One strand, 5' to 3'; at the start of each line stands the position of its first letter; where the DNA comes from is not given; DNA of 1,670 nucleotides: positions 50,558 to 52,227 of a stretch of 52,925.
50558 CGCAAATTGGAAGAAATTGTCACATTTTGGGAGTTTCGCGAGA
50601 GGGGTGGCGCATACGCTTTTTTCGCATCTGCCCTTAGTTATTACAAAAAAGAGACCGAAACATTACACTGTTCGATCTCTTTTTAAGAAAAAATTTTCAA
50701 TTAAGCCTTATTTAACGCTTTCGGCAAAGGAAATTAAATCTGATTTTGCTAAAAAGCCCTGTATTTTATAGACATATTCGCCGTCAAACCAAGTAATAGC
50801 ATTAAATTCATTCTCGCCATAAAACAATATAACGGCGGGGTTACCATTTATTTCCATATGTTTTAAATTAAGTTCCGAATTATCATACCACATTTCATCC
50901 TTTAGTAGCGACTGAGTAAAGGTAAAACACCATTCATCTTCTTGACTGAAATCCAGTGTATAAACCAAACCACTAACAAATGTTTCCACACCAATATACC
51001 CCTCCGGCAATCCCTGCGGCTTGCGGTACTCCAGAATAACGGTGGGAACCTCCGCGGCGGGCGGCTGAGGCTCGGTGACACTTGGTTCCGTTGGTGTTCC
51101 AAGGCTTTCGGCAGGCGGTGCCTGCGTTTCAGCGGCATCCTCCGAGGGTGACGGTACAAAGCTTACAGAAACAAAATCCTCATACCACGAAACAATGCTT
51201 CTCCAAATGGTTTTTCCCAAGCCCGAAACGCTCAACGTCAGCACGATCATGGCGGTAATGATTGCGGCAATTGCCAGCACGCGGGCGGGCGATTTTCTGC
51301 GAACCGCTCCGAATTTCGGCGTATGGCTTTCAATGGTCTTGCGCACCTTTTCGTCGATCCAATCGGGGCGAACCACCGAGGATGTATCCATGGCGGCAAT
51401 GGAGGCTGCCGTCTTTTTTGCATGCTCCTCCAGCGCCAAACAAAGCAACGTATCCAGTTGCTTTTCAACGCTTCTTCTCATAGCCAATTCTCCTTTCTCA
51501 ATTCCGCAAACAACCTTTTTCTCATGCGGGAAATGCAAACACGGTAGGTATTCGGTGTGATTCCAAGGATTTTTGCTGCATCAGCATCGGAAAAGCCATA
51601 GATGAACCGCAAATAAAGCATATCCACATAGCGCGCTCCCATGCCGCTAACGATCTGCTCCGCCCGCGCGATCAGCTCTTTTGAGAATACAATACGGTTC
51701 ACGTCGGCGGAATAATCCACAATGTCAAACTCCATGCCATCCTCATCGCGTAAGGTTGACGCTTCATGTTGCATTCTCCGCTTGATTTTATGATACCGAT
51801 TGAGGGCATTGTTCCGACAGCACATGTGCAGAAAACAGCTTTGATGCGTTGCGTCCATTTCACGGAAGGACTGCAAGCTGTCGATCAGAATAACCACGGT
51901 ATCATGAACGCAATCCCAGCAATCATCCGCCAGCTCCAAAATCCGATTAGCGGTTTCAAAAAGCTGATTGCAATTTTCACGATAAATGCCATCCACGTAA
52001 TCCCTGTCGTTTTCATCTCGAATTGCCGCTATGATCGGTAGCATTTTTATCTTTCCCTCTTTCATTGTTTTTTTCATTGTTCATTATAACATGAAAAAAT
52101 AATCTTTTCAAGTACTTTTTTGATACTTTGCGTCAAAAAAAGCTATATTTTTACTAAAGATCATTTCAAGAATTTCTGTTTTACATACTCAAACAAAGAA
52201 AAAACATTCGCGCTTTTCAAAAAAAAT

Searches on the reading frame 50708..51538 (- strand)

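Call 77: search_protein_families(library=pfam, proteins=[window:50708-51538:-], max_evalue=0.00001)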
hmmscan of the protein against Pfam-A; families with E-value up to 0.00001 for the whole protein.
window:50708-51538:- (276 aa): 1 family
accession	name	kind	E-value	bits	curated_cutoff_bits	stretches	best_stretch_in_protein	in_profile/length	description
PF14285.11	DUF4367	-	5.5e-11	43.4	22.1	1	173-275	3-110/110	Domain of unknown function (DUF4367)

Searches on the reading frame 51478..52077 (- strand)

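Call 77: search_protein_families(library=pfam, proteins=[window:51478-52077:-], max_evalue=0.00001)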
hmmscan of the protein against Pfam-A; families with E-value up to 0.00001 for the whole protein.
window:51478-52077:- (199 aa): 1 family
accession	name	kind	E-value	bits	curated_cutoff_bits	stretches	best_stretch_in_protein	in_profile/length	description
PF08281.18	Sigma70_r4_2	-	9e-06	25.7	25.7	0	143-189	8-54/54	Sigma-70, region 4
